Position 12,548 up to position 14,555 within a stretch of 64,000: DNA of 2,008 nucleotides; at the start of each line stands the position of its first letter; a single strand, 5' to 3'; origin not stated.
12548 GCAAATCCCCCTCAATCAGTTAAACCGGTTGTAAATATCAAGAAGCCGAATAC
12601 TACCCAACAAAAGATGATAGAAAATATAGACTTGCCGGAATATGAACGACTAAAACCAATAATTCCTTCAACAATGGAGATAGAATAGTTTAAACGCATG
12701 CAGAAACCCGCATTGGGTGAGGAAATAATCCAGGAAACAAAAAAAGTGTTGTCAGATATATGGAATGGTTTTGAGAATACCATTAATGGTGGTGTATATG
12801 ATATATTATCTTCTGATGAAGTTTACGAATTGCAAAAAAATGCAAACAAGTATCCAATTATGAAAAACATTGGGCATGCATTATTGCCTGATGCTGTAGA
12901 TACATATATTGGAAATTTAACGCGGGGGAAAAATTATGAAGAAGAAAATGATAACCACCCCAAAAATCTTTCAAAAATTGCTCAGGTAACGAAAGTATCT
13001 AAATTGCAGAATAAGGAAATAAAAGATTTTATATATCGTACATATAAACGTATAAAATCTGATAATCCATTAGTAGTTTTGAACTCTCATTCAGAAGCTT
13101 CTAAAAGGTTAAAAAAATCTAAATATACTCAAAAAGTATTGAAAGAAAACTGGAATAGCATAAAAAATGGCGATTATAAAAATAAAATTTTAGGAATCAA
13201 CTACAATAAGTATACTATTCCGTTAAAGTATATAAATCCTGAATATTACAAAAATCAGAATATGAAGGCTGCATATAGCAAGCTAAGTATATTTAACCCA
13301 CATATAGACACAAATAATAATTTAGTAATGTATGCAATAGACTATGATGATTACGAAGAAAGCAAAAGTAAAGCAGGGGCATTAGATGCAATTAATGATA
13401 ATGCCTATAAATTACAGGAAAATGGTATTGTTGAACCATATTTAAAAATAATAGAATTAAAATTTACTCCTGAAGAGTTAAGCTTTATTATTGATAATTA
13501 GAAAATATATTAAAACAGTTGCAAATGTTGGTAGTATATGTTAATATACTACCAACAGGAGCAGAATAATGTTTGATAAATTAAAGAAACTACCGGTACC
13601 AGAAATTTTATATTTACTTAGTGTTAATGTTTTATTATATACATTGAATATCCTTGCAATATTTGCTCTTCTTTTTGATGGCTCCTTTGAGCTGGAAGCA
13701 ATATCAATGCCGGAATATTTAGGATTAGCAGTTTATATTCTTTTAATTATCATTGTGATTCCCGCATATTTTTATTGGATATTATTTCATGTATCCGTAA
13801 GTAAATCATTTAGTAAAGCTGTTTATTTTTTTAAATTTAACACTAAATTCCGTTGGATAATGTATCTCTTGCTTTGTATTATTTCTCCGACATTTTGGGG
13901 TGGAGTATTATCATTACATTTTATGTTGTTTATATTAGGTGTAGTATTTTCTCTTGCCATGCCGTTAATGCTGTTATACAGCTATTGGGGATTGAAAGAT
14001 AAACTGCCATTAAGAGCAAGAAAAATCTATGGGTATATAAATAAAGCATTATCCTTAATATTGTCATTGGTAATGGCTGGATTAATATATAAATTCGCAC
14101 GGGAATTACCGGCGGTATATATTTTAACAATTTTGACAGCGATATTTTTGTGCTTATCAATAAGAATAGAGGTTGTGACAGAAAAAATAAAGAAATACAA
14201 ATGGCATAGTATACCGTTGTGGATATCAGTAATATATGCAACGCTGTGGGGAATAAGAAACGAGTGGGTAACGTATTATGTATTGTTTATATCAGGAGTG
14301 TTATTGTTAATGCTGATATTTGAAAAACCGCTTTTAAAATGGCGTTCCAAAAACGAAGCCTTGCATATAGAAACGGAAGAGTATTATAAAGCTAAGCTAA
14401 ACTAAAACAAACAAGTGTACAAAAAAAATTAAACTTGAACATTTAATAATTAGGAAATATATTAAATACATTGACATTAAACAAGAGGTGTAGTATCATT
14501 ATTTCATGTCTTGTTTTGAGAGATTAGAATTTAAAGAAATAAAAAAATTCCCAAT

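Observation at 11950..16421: AT-rich accessory cassette with a polymorphic toxin/immunity-like layout but no recognisable toxin, delivery or immunity family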

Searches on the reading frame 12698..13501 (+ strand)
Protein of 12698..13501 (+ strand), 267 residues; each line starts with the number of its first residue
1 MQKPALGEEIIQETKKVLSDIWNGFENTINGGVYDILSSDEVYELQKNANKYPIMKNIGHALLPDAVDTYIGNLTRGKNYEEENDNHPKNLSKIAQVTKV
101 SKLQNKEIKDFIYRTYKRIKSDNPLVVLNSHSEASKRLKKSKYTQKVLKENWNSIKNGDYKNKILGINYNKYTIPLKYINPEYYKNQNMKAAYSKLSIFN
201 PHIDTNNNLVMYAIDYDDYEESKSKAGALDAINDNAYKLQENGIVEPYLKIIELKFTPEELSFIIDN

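Call 8: search_protein_families(library=pfam, proteins=[window:12698-13501:+], max_evalue=0.1)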
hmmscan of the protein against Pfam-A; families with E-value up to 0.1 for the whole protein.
window:12698-13501:+ (267 aa): 0 families

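Call 9: search_protein_families(library=ncbifam, proteins=[window:12698-13501:+], max_evalue=1)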
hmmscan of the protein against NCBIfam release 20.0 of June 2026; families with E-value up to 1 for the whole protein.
window:12698-13501:+ (267 aa): 0 families

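Call 10: search_protein_families(library=phrogs, proteins=[window:12698-13501:+], max_evalue=1)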
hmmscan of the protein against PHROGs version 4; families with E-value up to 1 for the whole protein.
window:12698-13501:+ (267 aa): 1 family
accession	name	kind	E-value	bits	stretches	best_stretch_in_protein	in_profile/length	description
phrog_17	-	DNA, RNA and nucleotide metabolism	0.005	15.8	1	54-216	507-652/1445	DNA polymerase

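Call 11: search_protein_families(library=padloc, proteins=[window:12698-13501:+], max_evalue=1)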
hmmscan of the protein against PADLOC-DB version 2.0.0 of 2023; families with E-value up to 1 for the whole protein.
window:12698-13501:+ (267 aa): 0 families

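Call 13: find_homologous_proteins(query=window:12698-13501:+, max_evalue=0.01)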
Query window:12698-13501:+ (267 aa): 10 proteins with E <= 0.01 among 789 candidates.
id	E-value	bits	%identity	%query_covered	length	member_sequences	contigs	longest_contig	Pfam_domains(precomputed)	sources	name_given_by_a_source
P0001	2.6e-169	580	100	100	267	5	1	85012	-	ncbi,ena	-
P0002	2.8e-135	468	98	84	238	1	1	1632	-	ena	-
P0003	5.5e-92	326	64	89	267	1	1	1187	-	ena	-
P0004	2.9e-89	317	63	89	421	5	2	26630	-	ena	-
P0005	2.0e-83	298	68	77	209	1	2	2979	-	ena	-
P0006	4.6e-81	291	59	99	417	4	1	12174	-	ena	-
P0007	1.1e-71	260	56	92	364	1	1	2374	-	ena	-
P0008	5.4e-71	258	62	77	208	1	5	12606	-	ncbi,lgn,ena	-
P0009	6.0e-56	208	43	99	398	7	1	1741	-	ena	-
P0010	9.0e-44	168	55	61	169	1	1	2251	-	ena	-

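Call 19: find_encoding_contigs(protein=P0004, flank=8000, max_places=3)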
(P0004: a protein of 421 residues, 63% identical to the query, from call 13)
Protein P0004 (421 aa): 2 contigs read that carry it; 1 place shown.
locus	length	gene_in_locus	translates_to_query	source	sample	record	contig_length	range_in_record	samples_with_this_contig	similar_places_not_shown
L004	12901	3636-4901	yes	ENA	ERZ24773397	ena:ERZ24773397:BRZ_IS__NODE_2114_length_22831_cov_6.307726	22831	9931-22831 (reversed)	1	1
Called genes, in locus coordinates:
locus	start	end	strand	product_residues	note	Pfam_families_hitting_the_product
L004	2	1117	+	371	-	?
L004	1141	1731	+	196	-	PF07238:PilZ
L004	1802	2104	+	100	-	-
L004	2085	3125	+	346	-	PF01276:OKR_DC_1, PF00155:Aminotran_1_2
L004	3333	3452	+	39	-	-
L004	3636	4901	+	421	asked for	-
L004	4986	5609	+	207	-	-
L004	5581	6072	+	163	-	-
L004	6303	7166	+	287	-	-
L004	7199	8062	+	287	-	-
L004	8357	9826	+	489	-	-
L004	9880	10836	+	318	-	-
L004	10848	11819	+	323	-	-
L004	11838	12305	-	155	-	PF12710:HAD (faint), PF13419:HAD_2 (weak), PF00702:Hydrolase, PF08282:Hydrolase_3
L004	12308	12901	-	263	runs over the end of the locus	PF00535:Glycos_transf_2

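Call 20: find_encoding_contigs(protein=P0006, flank=8000, max_places=3)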
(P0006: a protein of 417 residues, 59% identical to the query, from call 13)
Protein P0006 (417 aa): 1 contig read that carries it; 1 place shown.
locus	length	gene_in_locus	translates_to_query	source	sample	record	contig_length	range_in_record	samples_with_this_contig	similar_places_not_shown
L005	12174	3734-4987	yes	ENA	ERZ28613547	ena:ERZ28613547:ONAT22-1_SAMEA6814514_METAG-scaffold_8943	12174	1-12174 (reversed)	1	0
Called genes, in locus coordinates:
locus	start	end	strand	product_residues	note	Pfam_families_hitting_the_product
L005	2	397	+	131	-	?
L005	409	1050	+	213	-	-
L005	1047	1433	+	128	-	-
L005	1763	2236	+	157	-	PF07087:DUF1353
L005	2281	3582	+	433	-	PF04466:Terminase_3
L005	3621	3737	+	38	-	-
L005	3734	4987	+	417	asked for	-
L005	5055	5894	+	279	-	-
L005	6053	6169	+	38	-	-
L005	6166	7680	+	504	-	-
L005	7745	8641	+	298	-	-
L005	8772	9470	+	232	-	PF22692:LlgE_F_G_D1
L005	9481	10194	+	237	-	PF22692:LlgE_F_G_D1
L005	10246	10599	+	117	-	PF00460:Flg_bb_rod (faint)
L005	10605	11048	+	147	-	PF00460:Flg_bb_rod (weak), PF06429:Flg_bbr_C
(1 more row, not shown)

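Call 37: find_encoding_contigs(protein=P0001, flank=3000, max_places=3)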
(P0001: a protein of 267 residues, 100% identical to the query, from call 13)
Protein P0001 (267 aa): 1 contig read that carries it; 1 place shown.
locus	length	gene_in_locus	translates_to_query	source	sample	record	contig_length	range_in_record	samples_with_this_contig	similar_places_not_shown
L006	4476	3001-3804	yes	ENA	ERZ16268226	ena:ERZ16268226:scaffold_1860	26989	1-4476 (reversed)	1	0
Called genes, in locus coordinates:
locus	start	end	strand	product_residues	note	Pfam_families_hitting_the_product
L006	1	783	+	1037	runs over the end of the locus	-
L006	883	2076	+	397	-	PF13354:Beta-lactamase2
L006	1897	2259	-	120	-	-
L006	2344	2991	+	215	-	-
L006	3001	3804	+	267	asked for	-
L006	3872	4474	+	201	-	?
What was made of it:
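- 12041..13501 (+): Single effector gene (about 486 codons if read through) interrupted by an in-frame TAG; probably a pseudogene or a split gene. The same split occurs in an independent assembly, L006 (call 37).
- The same split is present in an independent assembly (call 37).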

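Call 38: find_encoding_contigs(protein=P0008, flank=7000, max_places=4)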
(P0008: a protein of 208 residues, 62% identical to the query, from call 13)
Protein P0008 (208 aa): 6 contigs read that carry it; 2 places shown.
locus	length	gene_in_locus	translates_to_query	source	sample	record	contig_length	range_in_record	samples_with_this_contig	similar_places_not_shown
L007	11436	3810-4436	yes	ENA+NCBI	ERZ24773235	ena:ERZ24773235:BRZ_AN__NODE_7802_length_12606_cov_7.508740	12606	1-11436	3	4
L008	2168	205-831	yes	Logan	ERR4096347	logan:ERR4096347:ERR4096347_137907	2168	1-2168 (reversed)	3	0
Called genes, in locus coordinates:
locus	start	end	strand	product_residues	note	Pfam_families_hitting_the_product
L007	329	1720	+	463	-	-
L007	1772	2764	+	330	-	-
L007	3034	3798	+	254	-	-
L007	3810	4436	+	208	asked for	-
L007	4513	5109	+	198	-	-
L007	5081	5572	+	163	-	-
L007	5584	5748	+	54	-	-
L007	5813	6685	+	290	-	-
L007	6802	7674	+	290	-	-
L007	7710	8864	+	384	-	-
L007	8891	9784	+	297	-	-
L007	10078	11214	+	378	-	-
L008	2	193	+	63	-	?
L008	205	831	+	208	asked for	-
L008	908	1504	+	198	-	-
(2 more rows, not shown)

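Call 63: find_homologous_proteins(query=A5, max_evalue=0.0001)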
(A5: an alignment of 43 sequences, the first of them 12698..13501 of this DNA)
Query A5 (43 sequences) (267 aa, profile of the alignment): 23 proteins with E <= 0.0001 among 8000 candidates.
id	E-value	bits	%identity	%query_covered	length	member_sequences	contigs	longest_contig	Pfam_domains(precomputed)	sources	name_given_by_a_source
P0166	4.4e-114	400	63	89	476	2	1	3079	-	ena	-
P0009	3.0e-103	365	43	99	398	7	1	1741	-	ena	-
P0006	2.3e-102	362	59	99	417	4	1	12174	-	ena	-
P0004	6.2e-92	327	63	89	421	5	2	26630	-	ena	-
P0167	2.0e-80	290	24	32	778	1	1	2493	-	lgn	-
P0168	1.7e-77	280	37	13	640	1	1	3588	-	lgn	-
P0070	1.3e-75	274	36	15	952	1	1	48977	-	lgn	-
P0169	1.4e-75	274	27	29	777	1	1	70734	-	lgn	-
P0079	4.4e-74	269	32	14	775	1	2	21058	-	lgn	-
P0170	5.6e-72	262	33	13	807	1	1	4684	-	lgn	-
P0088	8.5e-70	255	20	58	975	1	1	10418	-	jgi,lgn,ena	-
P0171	1.1e-69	254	-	-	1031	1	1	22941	-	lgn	-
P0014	1.8e-60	224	43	31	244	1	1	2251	-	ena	-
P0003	1.0e-55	208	64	89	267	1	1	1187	-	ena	-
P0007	2.6e-55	207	56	92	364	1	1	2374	-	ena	-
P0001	1.7e-53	201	100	100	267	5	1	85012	-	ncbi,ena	-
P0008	9.2e-49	185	62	77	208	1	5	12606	-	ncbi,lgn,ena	-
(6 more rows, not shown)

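Call 73: predict_structure(alignment_id=A6)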
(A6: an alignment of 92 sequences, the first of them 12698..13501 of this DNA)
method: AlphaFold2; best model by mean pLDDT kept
length: 267 residues; sequences in the alignment: 92
mean_pLDDT: 88.7   pTM: 0.84
mean pLDDT of the five models: 88.7, 88.5, 87.8, 86.7, 86.4
residues with pLDDT >= 90: 180; 70-90: 60; 50-70: 24; < 50: 3
segments of 3 or more residues with pLDDT < 50: 1-3
pLDDT, mean of each block of 10 residues (from residue 1): 58 75 59 89 94 90 93 93 77 83 96 94 96 95 95 98 92 71 89 94 98 96 91 96 95 98 95
secondary structure, 60 per line:
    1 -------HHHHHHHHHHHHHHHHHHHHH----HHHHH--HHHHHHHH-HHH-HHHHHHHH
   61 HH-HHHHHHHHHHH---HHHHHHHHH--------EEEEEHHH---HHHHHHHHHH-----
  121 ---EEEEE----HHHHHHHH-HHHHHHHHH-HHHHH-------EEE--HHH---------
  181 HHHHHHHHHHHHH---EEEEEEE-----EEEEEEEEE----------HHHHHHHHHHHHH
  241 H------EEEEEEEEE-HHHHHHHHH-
elements in order: H8-28 H33-37 H40-47 H53-62 H64-74 H78-86 E95-99 H106-115 E124-128 H133-140 H142-150 H152-156 E164-166 H181-193 E197-203 E209-217 H228-241 E248-256 H258-266
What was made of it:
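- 12698..13501 (+): 3' part: helical region plus the C-terminal alpha/beta 'cargo' domain (near-invariant S132, S141, D215, D218, Q240, Y248; DxYD(F/Y) motif; tail KF/YTPEE). AF2 mean pLDDT 88.7, pTM 0.84 with a 92-sequence alignment (call 73).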

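Call 75: fold_search(model_id=the predicted structure, library=pdb)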
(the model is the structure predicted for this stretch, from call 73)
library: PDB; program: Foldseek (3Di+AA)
matches with E <= 10: 67; with E <= 0.001: 0
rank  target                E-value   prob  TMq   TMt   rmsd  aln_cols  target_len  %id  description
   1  9jdi_A                4.4e-02  0.30  0.18  0.15  12.3       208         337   13  Crystal structure of the type VI secretion system effector-immunity complex BtpeA CTD-BtpiA from Bacteroides fragilis. (released 2025-09-03)
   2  9epn_B                7.1e-01  0.06  0.15  0.16  16.3       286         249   10  Crystal structure of HprS histidine kinase cytoplasmic fragment from Escherichia coli (released 2025-01-22)
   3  4g76                  1.1e+00  0.05  0.13  0.12  10.4       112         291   11  Structure of PaeM, a colicin M-like bacteriocin produced by Pseudomonas aeruginosa (released 2012-09-12)
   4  9epn_A                1.1e+00  0.04  0.15  0.15  16.5       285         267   10  Crystal structure of HprS histidine kinase cytoplasmic fragment from Escherichia coli (released 2025-01-22)
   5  4g75                  1.2e+00  0.09  0.14  0.13   7.6        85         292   10  Structure of PaeM, a colicin M-like bacteriocin produced by Pseudomonas aeruginosa (released 2012-09-12)
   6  8odn_A                1.5e+00  0.04  0.09  0.09   8.0        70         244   13  RcpA-TadD with C13 symmetry from the Pseudomonas aeruginosa Tight Adherence Secretion System (released 2023-09-27)
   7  6n0z_E                1.7e+00  0.05  0.09  0.08  11.3        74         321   11  Crystal structure of Anaerolinea thermophila mevalonate 5-phosphate decarboxylase N20K H194M mutant complexed with (R) (released 2019-07-17)
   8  6n0y_A                1.9e+00  0.04  0.08  0.07  12.0        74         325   12  Crystal structure of Anaerolinea thermophila mevalonate 5-phosphate decarboxylase complexed with (R)-MVAPP (released 2019-07-17)
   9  5tcq_A                2.0e+00  0.07  0.11  0.09   6.6        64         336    9  Near-atomic resolution cryo-EM structure of the Salmonella SPI-1 type III secretion injectisome secretin InvG (released 2016-12-21)
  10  5tcr_A                2.0e+00  0.07  0.11  0.07   6.6        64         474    9  Atomic model of the Salmonella SPI-1 type III secretion injectisome basal body proteins InvG, PrgH, and PrgK (released 2016-12-21)
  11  8jvb_A                2.1e+00  0.04  0.08  0.07   7.7        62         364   19  Cryo-EM structure of the Type II secretion system protein from Acidithiobacillus caldus (released 2024-07-03)
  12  6n0y_D                2.1e+00  0.04  0.07  0.06  11.7        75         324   15  Crystal structure of Anaerolinea thermophila mevalonate 5-phosphate decarboxylase complexed with (R)-MVAPP (released 2019-07-17)
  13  6n0y_B                2.2e+00  0.05  0.09  0.08  11.3        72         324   11  Crystal structure of Anaerolinea thermophila mevalonate 5-phosphate decarboxylase complexed with (R)-MVAPP (released 2019-07-17)
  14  6n0z_B                2.2e+00  0.04  0.09  0.07  12.0        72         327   11  Crystal structure of Anaerolinea thermophila mevalonate 5-phosphate decarboxylase N20K H194M mutant complexed with (R) (released 2019-07-17)
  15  6n0x_B                2.2e+00  0.03  0.08  0.07  11.3        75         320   13  Crystal structure of Anaerolinea thermophila mevalonate 5-phosphate decarboxylase complexed with (R)-MVAP (released 2019-07-17)
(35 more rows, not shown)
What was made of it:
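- On Colicin M-like lipid II-degrading bacteriocins: Foldseek to PaeM gives E about 1 and TM 0.13 (call 75).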

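Call 76: search_solved_structures(query=A6, max_evalue=10, show_alignments=3)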
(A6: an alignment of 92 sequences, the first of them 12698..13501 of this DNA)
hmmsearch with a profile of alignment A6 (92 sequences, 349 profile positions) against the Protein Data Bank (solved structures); distinct sequences matched with E-value up to 10: 0.
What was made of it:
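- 12698..13501 (+): No PDB sequence-profile hit (call 76).
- On Colicin M-like lipid II-degrading bacteriocins: The family profile against PDB sequences gives 0 hits at E<=10 (call 76).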

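Call 78: fold_search(model_id=the predicted structure, library=viral)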
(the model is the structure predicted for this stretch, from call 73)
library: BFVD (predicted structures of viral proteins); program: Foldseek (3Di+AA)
matches with E <= 10: 69; with E <= 0.001: 0
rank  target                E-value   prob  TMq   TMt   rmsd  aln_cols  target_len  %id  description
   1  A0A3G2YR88            3.5e-02  0.66  0.31  0.32  16.5       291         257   11  Uncharacterized protein [Lentibacter phage vB_LenP_ICBM3]
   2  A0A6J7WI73            1.3e-01  0.15  0.23  0.22  18.7       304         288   12  Uncharacterized protein [uncultured Caudovirales phage]
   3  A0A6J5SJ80            1.6e-01  0.60  0.25  0.34   6.0       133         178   13  Uncharacterized protein [uncultured Caudovirales phage]
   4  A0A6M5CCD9            3.4e-01  0.10  0.19  0.07  13.8       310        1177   12  (no name in the UniProt tables at hand)
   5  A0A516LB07            6.3e-01  0.33  0.29  0.19   6.0       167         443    8  (no name in the UniProt tables at hand)
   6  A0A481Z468            1.0e+00  0.04  0.11  0.14  17.8       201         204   12  Uncharacterized protein [Pithovirus LCPAC104]
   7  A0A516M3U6            1.1e+00  0.13  0.15  0.15   4.9        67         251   10  (no name in the UniProt tables at hand)
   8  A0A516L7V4            1.6e+00  0.16  0.21  0.23   7.1       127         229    6  (no name in the UniProt tables at hand)
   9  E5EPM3                1.7e+00  0.03  0.08  0.09  13.0        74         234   11  Gp42 dCMP hydroxymethylase [Acinetobacter phage Acj9]
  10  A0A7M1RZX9            1.9e+00  0.12  0.26  0.25   9.1       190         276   11  Uncharacterized protein [uncultured phage cr271_1]
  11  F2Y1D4                1.9e+00  0.02  0.11  0.06  12.9       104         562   12  (no name in the UniProt tables at hand)
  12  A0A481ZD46            2.1e+00  0.07  0.15  0.16  12.9       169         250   12  Uncharacterized protein [Pithovirus LCPAC406]
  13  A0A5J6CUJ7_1          2.1e+00  0.02  0.12  0.04  18.5       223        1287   12  RNA-dependent RNA polymerase [Fulton virus]
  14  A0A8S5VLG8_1          2.4e+00  0.02  0.15  0.05  35.4       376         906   12  (no name in the UniProt tables at hand)
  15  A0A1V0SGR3            2.9e+00  0.01  0.12  0.10  20.3       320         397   12  Putative sensor histidine kinase [Hokovirus HKV1]
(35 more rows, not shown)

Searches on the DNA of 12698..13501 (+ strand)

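Call 28: search_rna_families(source=L005, start=3500, end=4100, threshold=evalue, max_evalue=1, show_alignments=2)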
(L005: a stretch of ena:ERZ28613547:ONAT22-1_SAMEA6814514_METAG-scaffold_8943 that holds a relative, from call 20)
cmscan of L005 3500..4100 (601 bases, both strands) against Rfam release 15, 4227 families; matches with E-value up to 1: 2.
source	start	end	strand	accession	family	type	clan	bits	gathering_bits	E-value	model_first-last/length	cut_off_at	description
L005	3785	3824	-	RF03269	mir-5697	Gene; miRNA;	-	19.3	50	0.46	1-59/59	no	mir-5697 microRNA precursor family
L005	3736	3772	+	RF04258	mir-994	Gene; miRNA;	-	18.4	93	0.8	1-81/81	no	mir-994 microRNA precursor family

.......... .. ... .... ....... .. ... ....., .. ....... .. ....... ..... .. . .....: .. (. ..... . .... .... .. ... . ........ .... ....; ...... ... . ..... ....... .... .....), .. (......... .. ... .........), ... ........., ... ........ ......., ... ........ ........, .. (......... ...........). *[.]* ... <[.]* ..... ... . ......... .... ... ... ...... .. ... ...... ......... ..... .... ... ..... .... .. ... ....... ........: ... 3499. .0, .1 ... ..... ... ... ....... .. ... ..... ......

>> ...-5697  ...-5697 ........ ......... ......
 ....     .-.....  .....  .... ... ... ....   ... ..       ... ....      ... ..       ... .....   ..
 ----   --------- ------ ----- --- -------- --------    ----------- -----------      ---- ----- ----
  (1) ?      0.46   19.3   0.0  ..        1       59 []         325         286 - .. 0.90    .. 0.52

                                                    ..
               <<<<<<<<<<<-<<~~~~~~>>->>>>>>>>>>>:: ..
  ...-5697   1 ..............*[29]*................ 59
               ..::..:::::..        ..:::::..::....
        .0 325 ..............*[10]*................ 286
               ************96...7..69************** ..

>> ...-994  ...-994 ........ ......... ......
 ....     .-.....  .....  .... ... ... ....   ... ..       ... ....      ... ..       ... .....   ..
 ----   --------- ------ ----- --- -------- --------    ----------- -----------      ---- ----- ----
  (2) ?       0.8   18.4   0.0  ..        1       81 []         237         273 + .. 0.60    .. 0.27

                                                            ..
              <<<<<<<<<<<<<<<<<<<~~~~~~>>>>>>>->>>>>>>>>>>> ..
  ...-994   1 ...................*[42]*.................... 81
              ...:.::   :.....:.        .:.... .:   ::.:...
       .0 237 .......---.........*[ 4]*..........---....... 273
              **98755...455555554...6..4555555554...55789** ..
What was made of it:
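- Tried and rejected: Rfam on the 165-nt element gave only chance-level miRNA-like hairpin matches (call 28).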

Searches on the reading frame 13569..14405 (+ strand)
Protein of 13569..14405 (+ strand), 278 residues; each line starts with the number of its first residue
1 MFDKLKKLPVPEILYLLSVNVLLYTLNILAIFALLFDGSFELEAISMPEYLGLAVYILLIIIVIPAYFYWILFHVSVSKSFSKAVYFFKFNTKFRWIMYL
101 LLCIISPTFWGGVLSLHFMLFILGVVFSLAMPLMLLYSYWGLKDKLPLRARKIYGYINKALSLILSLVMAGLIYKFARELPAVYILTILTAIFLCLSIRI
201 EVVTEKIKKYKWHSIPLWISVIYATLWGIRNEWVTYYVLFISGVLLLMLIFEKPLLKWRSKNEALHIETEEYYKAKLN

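Call 8: search_protein_families(library=pfam, proteins=[window:13569-14405:+], max_evalue=0.1)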
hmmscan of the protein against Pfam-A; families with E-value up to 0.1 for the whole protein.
window:13569-14405:+ (278 aa): 0 families

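Call 9: search_protein_families(library=ncbifam, proteins=[window:13569-14405:+], max_evalue=1)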
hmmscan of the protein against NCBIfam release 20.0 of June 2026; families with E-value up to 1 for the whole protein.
window:13569-14405:+ (278 aa): 0 families

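Call 10: search_protein_families(library=phrogs, proteins=[window:13569-14405:+], max_evalue=1)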
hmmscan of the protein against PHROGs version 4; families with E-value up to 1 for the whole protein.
window:13569-14405:+ (278 aa): 1 family
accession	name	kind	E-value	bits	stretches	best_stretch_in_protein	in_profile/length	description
phrog_36199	-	unknown function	0.0046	18.2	1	58-86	12-40/110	-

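Call 11: search_protein_families(library=padloc, proteins=[window:13569-14405:+], max_evalue=1)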
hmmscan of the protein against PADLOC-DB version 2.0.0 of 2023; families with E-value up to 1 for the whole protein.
window:13569-14405:+ (278 aa): 0 families

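Call 100: search_solved_structures(query=window:13569-14405:+, max_evalue=10)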
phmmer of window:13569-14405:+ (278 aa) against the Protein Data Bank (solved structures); distinct sequences matched with E-value up to 10: 1.
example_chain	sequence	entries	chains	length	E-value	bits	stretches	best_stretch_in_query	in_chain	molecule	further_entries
3jbr_E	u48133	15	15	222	0.027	17.3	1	190-260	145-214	Voltage-dependent calcium channel gamma-1 subunit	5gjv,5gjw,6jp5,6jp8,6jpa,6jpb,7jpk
